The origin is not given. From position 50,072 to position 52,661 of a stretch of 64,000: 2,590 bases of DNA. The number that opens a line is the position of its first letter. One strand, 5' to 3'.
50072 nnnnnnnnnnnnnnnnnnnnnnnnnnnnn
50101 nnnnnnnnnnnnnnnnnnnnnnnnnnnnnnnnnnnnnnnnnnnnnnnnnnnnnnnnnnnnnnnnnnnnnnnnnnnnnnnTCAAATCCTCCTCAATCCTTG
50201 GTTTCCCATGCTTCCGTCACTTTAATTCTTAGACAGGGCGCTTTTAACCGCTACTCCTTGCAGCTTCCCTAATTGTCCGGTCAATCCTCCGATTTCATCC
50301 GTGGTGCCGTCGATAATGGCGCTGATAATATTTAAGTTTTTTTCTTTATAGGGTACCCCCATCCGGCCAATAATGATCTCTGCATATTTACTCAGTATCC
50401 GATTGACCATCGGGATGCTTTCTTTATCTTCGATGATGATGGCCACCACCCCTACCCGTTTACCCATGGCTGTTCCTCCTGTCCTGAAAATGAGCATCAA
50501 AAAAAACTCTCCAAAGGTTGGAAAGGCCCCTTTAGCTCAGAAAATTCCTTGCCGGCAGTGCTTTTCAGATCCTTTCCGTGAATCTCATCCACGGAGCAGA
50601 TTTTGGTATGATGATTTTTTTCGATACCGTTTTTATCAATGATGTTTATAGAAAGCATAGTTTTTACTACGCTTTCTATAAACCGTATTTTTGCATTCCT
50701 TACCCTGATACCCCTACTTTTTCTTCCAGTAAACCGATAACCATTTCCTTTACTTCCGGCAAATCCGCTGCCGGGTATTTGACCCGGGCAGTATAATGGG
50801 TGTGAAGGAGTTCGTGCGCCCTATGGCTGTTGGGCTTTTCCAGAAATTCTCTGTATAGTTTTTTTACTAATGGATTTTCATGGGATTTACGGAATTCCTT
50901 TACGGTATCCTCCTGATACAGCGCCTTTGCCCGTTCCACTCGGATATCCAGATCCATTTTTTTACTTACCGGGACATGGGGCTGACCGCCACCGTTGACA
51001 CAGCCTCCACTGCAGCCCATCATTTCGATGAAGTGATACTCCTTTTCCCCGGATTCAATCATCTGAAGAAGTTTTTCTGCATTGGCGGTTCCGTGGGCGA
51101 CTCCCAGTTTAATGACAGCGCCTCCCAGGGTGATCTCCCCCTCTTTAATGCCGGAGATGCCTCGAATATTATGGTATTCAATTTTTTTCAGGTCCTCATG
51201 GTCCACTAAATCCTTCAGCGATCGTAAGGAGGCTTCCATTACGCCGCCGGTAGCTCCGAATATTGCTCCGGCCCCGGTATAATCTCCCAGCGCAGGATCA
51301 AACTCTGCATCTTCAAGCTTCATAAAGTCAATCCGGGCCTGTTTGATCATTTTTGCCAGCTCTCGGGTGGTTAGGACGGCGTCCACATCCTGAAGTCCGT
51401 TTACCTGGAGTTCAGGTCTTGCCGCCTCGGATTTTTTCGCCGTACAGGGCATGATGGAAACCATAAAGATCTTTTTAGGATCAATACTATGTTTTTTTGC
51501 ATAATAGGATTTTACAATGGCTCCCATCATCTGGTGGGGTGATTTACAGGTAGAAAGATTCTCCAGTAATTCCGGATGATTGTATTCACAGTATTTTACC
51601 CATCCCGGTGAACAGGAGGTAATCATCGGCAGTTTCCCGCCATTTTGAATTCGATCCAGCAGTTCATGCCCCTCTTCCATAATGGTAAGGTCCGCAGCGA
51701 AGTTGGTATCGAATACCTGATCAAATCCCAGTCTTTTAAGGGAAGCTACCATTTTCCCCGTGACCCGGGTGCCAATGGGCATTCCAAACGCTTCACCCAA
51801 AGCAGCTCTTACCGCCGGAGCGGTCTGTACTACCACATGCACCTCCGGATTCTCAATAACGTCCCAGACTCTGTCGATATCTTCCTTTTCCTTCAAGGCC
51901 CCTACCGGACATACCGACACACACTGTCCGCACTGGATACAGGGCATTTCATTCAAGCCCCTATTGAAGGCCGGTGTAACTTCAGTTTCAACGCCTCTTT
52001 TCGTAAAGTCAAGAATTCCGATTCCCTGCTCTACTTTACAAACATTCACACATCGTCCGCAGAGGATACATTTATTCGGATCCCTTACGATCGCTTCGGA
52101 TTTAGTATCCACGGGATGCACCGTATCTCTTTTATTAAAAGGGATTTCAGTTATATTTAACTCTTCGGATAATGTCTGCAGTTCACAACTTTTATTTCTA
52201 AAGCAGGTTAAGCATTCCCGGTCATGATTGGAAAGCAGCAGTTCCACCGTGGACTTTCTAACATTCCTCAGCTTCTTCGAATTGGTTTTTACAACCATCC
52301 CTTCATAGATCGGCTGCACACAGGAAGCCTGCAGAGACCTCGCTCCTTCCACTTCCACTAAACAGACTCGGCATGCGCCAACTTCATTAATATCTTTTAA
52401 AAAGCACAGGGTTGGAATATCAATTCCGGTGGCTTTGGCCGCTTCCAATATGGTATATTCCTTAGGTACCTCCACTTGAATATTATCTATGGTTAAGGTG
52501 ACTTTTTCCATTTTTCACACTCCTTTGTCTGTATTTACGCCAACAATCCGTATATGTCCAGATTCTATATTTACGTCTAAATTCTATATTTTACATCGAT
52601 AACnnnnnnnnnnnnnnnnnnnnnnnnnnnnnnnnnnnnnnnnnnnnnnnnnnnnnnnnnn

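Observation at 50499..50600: Unassigned attenuator/riboswitch-like leader controlling the hydrogenase maturase operon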

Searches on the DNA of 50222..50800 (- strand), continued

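Call 43: search_with_rna_model(model_id=R1, sources=[L006, L009, L015, L018, L052, L060, L064, L065, L066, L068, L069, L072, L073, L074, L075, L076, L078, L017, L025], max_evalue=10, filters=off, show_alignments=8)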
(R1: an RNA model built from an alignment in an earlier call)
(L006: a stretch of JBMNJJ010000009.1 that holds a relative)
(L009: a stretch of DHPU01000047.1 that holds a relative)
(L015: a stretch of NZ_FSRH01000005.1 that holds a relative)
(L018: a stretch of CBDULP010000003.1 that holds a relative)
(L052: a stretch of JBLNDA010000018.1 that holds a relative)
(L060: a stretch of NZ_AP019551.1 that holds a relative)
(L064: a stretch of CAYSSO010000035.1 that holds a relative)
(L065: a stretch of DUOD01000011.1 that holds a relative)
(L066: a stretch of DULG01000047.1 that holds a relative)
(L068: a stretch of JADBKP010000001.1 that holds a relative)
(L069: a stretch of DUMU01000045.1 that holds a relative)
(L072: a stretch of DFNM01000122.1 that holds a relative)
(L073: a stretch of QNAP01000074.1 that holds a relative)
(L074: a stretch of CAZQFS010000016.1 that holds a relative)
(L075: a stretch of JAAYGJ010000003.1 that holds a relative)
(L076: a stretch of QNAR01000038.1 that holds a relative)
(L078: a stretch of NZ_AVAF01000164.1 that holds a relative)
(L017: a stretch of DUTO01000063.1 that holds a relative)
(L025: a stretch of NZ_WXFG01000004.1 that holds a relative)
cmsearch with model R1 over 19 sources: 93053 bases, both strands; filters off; matches with E-value up to 10: 14.
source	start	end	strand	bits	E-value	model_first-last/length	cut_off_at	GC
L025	2244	2276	-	36.4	3.8e-07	1-34/34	no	0.48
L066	3915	3957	+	14.4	0.32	1-34/34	no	0.35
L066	2471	2502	+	13.6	0.53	1-34/34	no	0.47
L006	355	378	+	12.4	1.1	1-34/34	no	0.29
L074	2389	2427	+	12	1.4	1-34/34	no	0.64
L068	2264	2294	+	11.5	1.8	1-34/34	no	0.61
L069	2210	2239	+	11.3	2.1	1-34/34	no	0.67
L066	4778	4805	-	10.5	3.5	1-34/34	no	0.39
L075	1275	1314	+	10.3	3.9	1-34/34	no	0.45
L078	926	943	+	10.1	4.5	1-34/34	no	0.28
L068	4886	4904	+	9.8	5.5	1-34/34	no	0.84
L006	4074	4108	-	9.7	5.6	1-34/34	no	0.49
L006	4003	4024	-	9.1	8.3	1-34/34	no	0.45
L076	1714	1730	-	8.9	9.1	1-34/34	no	0.41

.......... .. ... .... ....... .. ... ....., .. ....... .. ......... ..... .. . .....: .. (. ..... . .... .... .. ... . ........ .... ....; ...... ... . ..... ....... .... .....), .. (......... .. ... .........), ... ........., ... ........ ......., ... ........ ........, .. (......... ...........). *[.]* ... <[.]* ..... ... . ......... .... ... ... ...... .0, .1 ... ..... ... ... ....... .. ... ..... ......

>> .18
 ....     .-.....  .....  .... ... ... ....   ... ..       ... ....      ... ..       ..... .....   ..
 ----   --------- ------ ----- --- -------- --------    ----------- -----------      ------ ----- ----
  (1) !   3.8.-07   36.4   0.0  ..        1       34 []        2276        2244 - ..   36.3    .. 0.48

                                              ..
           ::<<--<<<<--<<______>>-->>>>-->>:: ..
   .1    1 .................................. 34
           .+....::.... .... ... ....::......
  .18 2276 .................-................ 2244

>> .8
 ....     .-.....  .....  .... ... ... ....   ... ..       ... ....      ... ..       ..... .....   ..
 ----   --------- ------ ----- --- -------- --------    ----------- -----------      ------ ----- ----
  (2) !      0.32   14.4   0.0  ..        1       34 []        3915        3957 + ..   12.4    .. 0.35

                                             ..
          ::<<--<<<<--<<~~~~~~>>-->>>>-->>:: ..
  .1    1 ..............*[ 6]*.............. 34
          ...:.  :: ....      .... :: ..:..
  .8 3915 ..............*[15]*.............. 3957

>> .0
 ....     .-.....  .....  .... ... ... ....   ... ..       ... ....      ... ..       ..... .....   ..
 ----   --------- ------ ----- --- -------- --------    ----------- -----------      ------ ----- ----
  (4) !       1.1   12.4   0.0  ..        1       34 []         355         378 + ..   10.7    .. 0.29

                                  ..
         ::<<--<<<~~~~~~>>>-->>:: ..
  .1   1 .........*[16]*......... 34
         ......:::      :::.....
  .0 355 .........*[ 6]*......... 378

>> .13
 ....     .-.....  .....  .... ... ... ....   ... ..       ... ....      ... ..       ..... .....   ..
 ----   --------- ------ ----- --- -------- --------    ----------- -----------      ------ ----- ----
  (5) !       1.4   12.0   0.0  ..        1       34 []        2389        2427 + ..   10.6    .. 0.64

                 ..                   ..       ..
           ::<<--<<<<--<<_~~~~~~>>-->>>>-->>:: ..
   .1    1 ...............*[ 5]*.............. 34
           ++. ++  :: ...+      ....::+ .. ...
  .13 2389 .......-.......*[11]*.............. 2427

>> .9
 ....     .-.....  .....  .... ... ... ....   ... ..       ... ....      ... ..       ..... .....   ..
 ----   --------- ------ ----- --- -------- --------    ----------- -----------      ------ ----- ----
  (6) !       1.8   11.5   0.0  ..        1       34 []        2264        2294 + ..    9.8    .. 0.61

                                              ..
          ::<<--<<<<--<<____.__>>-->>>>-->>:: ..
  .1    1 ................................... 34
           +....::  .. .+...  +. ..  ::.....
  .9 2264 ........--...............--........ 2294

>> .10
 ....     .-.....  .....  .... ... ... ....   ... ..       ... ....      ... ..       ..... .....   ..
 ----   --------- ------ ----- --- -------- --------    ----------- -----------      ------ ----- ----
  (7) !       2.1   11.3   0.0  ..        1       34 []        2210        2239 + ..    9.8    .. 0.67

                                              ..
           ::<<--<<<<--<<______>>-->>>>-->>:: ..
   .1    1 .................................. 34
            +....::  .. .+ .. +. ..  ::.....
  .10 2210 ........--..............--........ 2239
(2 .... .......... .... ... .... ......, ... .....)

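Call 44: search_rna_families(sources=[L001, L003, L021, L028, L031, L032, L049, L056, L061, L079, L025, L044, L128, L142, L132, L105, L091, L192], threshold=gathering)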
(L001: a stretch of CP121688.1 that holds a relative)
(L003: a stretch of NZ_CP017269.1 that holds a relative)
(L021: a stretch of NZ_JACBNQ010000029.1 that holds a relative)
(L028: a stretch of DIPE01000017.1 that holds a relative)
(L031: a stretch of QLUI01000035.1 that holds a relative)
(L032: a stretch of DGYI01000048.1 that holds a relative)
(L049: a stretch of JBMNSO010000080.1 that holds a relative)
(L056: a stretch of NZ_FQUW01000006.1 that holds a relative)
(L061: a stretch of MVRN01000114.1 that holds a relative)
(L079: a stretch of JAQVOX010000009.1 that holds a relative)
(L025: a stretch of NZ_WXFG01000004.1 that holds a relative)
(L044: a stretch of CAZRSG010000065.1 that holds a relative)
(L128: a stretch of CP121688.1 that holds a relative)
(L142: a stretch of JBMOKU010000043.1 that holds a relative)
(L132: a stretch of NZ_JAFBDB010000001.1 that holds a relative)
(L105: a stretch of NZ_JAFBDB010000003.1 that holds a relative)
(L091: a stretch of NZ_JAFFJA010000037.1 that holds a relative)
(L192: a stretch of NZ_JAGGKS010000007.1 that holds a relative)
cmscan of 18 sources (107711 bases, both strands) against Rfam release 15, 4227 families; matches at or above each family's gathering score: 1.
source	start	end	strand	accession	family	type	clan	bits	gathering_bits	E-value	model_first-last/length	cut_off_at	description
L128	4018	4186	-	RF00234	glmS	Cis-reg; riboswitch;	-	121.7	37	7.5e-28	1-167/167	no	glmS glucosamine-6-phosphate activated ribozyme aptamer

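Call 63: search_with_rna_model(model_id=R1, sources=[window, L001, L002, L003, L004, L005, L006, L007, L008, L009, L010, L011, L012, L013, L014, L015, L016, L017, L018, L019, L020, L021, L022, L023, L024, L025, L026, L027, L028, L029, L030, L031, L032, L033, L034, L035, L036, L037, L038, L039, L040, L041, L042, L043, L044, L045, L046, L047, L048, L049, L050, L051, L052, L053, L054, L055, L056, L057, L058, L059, L060, L061, L062, L063, L064, L065, L066, L067, L068, L069, L070, L071, L072, L073, L074, L075, L076, L077, L078, L079, L080, L235], max_evalue=0.05, make_alignment=true)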
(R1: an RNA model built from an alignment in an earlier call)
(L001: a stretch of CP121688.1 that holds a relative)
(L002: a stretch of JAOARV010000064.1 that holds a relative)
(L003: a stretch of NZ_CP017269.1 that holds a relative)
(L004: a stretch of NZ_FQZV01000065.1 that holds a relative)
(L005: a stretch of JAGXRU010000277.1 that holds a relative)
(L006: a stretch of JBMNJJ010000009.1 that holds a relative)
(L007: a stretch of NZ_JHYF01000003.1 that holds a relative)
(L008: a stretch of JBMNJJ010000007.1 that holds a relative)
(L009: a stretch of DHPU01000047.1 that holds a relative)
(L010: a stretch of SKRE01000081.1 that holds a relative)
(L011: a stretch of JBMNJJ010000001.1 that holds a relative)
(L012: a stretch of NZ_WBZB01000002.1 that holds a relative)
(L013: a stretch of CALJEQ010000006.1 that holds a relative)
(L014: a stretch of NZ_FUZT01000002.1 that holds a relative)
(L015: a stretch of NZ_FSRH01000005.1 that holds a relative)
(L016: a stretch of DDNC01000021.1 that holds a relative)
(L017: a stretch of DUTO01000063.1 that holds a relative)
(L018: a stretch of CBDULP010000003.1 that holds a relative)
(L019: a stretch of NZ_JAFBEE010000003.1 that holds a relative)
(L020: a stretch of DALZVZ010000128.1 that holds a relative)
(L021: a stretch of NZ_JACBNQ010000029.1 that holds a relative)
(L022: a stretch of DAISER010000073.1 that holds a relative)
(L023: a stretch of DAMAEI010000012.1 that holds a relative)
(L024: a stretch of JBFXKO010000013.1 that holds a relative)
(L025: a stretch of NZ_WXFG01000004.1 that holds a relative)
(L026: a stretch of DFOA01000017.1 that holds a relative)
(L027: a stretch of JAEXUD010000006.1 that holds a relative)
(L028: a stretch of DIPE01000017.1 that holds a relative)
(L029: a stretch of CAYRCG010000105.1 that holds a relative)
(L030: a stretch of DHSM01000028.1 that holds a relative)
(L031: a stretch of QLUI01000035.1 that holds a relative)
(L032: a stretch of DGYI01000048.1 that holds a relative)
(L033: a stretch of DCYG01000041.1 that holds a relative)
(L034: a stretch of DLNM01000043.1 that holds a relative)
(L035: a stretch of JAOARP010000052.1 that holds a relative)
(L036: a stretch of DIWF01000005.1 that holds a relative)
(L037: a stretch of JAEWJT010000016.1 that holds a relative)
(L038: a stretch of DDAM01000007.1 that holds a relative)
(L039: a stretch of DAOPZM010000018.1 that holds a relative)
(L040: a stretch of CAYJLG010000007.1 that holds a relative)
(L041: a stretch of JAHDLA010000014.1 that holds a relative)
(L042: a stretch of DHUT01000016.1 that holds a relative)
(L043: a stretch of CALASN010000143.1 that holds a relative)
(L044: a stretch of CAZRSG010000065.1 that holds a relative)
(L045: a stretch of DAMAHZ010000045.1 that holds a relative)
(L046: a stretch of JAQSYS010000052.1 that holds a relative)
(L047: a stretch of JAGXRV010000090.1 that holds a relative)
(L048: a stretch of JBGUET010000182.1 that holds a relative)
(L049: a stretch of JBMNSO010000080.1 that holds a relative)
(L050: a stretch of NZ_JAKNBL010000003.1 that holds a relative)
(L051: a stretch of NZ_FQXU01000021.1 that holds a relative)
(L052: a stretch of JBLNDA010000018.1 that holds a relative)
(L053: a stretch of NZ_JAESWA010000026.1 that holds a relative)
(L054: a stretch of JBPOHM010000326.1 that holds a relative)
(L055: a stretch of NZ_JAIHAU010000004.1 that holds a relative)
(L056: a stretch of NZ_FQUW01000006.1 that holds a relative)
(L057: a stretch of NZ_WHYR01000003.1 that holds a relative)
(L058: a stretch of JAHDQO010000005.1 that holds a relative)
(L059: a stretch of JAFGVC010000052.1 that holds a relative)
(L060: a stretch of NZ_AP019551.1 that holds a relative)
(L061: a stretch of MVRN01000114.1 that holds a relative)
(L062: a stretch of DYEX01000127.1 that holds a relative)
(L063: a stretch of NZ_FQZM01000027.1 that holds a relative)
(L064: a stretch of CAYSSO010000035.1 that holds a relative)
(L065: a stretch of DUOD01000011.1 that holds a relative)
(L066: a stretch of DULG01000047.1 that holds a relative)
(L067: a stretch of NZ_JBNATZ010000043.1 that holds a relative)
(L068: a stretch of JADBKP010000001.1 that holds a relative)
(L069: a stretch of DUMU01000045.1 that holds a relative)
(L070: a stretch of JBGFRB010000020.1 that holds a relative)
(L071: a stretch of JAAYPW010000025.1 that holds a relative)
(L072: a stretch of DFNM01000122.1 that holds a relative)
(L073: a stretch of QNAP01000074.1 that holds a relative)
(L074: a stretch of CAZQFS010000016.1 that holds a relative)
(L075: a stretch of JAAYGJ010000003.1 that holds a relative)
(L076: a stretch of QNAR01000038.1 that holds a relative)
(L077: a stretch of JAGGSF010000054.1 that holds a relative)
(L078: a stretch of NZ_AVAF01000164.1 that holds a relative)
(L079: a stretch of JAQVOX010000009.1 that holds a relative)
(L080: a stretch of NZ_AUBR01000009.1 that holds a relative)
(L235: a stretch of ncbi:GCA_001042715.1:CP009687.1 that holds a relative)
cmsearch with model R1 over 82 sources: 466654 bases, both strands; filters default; matches with E-value up to 0.05: 64.
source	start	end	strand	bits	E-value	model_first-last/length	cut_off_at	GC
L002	2364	2397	+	40.1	2e-07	1-34/34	no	0.32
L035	2361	2394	+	40.1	2e-07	1-34/34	no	0.32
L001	2336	2369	+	39.3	3.3e-07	1-34/34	no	0.35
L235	3906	3939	+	39.1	3.6e-07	1-34/34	no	0.35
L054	2317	2350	+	39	3.9e-07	1-34/34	no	0.44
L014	2350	2383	+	38.9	4.1e-07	1-34/34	no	0.32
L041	2395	2426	+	37.7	8.6e-07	1-34/34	no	0.44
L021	2400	2432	+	37.4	1e-06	1-34/34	no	0.42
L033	2400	2432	+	37.4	1e-06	1-34/34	no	0.42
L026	2400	2431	+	36.7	1.6e-06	1-34/34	no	0.41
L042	1187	1218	+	36.6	1.7e-06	1-34/34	no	0.44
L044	1861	1894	-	36.6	1.7e-06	1-34/34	no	0.35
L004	2391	2424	+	36.5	1.9e-06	1-34/34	no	0.41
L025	2244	2276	-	36.4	1.9e-06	1-34/34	no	0.48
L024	2399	2430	+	36.2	2.2e-06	1-34/34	no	0.44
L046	2340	2371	+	36.2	2.2e-06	1-34/34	no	0.44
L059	2327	2359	+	36.2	2.2e-06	1-34/34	no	0.45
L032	2387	2420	+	36.2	2.2e-06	1-34/34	no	0.44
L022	2388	2419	+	35.9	2.6e-06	1-34/34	no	0.44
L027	2329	2360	+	35.9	2.6e-06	1-34/34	no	0.44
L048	2393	2425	+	35.8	2.8e-06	1-34/34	no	0.39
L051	2370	2403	+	35.8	2.9e-06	1-34/34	no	0.32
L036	2398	2430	+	35.4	3.7e-06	1-34/34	no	0.36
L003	2392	2425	+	34.8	5.2e-06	1-34/34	no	0.44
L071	268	301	+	34.6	5.7e-06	1-34/34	no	0.35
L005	2383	2415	+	34.6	6e-06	1-34/34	no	0.39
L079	2390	2424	+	34.5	6.1e-06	1-34/34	no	0.46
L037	2314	2347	+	34.4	6.7e-06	1-34/34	no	0.41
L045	2288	2321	+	34.4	6.7e-06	1-34/34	no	0.41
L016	2350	2381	+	34.2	7.5e-06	1-34/34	no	0.56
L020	2058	2089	+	34.2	7.5e-06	1-34/34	no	0.56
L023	2349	2380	+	34.2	7.5e-06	1-34/34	no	0.56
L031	559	594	+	34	8.4e-06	1-34/34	no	0.53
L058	2316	2349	+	33.5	1.2e-05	1-34/34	no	0.32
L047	271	306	+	33.4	1.3e-05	1-34/34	no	0.53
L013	2053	2087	+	33.1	1.5e-05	1-34/34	no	0.37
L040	2354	2387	+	32.4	2.4e-05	1-34/34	no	0.35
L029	230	263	+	32.3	2.5e-05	1-34/34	no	0.44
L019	2323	2358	+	32.2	2.6e-05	1-34/34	no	0.31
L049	2327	2360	+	32.1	2.8e-05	1-34/34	no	0.41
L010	2260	2293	+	31.6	3.8e-05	1-34/34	no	0.5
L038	2388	2421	+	31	5.4e-05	1-34/34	no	0.32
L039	2375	2409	+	31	5.5e-05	1-34/34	no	0.51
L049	2370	2403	+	30.9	5.8e-05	1-34/34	no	0.44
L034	2388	2421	+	30.5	7.4e-05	1-34/34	no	0.35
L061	2396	2429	+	29.7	0.00012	1-34/34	no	0.53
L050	2294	2328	+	29.6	0.00013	1-34/34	no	0.51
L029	617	652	+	29.4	0.00015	1-34/34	no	0.44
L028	2381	2414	+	28.5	0.00026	1-34/34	no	0.62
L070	2370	2403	+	28.3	0.00029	1-34/34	no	0.65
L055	544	579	+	27.5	0.00046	1-34/34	no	0.58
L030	2369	2402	+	27.1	0.00062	1-34/34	no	0.59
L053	2301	2333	+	26.7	0.00077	1-34/34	no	0.3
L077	2407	2439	+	25.5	0.0016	1-34/34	no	0.55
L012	2375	2407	+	25.4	0.0017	1-34/34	no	0.36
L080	2385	2418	+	23.4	0.0061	1-34/34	no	0.62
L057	2377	2411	+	23.2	0.0067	1-34/34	no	0.69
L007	2241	2275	+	23.1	0.0072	1-34/34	no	0.46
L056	1487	1520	+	22.7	0.0093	1-34/34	no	0.53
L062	2307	2340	+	22.7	0.0093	1-34/34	no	0.53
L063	2306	2339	+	22.7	0.0093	1-34/34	no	0.53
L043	2407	2439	+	20.7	0.032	1-34/34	no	0.7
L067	2313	2346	+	20.3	0.042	1-34/34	no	0.56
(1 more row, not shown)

Alignment A5: 64 matches aligned to the model, 36 columns, each read 5' to 3' on its own strand. Consensus structure (alignment columns), stored with it:
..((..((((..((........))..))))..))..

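Call 83: search_rna_families(sources=[L001, L003, L021, L028, L031, L032, L049, L056, L061, L079, L235], threshold=evalue, max_evalue=1)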
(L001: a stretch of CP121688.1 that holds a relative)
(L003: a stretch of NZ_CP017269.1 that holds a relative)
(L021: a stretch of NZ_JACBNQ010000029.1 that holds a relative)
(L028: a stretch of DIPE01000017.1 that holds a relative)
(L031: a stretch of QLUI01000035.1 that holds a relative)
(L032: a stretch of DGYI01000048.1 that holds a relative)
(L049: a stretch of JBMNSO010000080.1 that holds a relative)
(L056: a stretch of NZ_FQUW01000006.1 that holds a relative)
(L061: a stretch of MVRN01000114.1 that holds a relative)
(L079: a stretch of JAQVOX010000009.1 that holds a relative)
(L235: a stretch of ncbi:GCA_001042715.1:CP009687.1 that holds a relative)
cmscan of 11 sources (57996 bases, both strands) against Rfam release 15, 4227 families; matches with E-value up to 1: 7.
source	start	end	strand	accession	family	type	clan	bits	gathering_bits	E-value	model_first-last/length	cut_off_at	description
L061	684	804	+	RF00926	MIR1151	Gene; miRNA;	-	40.1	90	0.0092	1-110/110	no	MIR1151 microRNA precursor family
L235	8113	8178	-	RF04255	MIR8001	Gene; miRNA;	-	33.5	90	0.012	1-67/67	no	MIR8001 microRNA precursor family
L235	8113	8182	+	RF04255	MIR8001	Gene; miRNA;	-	33.3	90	0.014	1-67/67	no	MIR8001 microRNA precursor family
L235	8120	8175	+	RF04299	MIR814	Gene; miRNA;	-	28.6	90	0.36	1-83/83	no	MIR814 microRNA precursor family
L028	1527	1615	-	RF02770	Ysr224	Gene; sRNA;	-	25.5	70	0.14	1-107/107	no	Yersinia sRNA 224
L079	974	1011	+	RF01323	CRISPR-DR10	Gene; CRISPR;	-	23.8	39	0.59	1-37/37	no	CRISPR RNA direct repeat element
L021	2362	2486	+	RF02453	ncr952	Gene; sRNA;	-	22.7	100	0.73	1-143/143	no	Bacillus sRNA ncr952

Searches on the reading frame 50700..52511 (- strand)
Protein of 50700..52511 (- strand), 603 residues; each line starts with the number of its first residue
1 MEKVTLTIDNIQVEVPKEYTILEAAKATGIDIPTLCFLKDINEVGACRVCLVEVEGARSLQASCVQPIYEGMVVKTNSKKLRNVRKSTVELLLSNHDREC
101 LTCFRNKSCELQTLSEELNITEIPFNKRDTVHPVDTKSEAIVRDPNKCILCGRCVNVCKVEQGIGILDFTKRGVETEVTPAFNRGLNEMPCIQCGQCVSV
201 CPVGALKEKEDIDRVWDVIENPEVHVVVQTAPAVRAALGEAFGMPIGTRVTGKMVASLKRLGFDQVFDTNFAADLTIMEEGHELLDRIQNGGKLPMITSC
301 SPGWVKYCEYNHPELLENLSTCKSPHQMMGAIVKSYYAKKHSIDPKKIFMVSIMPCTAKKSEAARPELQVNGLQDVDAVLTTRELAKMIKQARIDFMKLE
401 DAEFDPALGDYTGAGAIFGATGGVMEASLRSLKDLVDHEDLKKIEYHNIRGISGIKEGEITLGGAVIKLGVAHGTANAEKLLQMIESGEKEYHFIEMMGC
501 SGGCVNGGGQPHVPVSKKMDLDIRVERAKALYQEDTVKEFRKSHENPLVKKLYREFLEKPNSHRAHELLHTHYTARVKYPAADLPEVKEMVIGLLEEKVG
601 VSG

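Call 7: search_protein_families(library=pfam, proteins=[window:50700-52511:-])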
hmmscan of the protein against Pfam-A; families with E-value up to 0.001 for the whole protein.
window:50700-52511:- (603 aa): 17 families
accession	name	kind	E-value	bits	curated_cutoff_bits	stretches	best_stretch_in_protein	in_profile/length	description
PF02906.19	Fe_hyd_lg_C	-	3.6e-103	344.9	22.1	1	225-508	2-245/245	Iron only hydrogenase large subunit, C-terminal domain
PF02256.22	Fe_hyd_SSU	-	3.8e-25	88.1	24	1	522-576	2-56/56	Iron hydrogenase small subunit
PF13510.11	Fer2_4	-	4e-21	75.3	22.8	1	2-78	2-81/82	2Fe-2S iron-sulfur cluster binding domain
PF10588.14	NADH-G_4Fe-4S_3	-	3e-15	55.9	27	1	85-123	1-39/40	NADH-ubiquinone oxidoreductase-G iron-sulfur binding region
PF00037.32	Fer4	-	4.6e-12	45.7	21.1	2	191-207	8-24/24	4Fe-4S binding domain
PF12838.12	Fer4_7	-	6.5e-09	36.6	27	1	147-205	1-52/52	4Fe-4S dicluster domain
PF12837.12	Fer4_6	-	6.7e-09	35.7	25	2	141-160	2-21/24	4Fe-4S binding domain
PF13237.11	Fer4_10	-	9e-09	35.6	25.5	1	141-202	2-53/53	4Fe-4S dicluster domain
PF12797.12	Fer4_2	-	6.1e-07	29.4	24.5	1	140-159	2-21/22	4Fe-4S binding domain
PF00111.32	Fer2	-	1.7e-06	28.3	21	1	10-56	7-49/77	2Fe-2S iron-sulfur cluster binding domain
PF13187.11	Fer4_9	-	7.5e-06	26.3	27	1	147-205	1-51/52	4Fe-4S dicluster domain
PF22117.2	Fer4_Nqo3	-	9.2e-06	26.2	27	1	141-206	4-66/67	NADH-quinone oxidoreductase subunit 3, ferredoxin-like domain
PF13484.11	Fer4_16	-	1.1e-05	26.6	30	1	191-213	2-25/66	4Fe-4S double cluster binding domain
PF25160.1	LdpA_Fe-S-bd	-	1.1e-05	25.5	27.6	0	185-209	22-46/49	LdpA Fe-S cluster-binding domain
PF13183.11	Fer4_8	-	6.1e-05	23.9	27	1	146-204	3-67/68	4Fe-4S dicluster domain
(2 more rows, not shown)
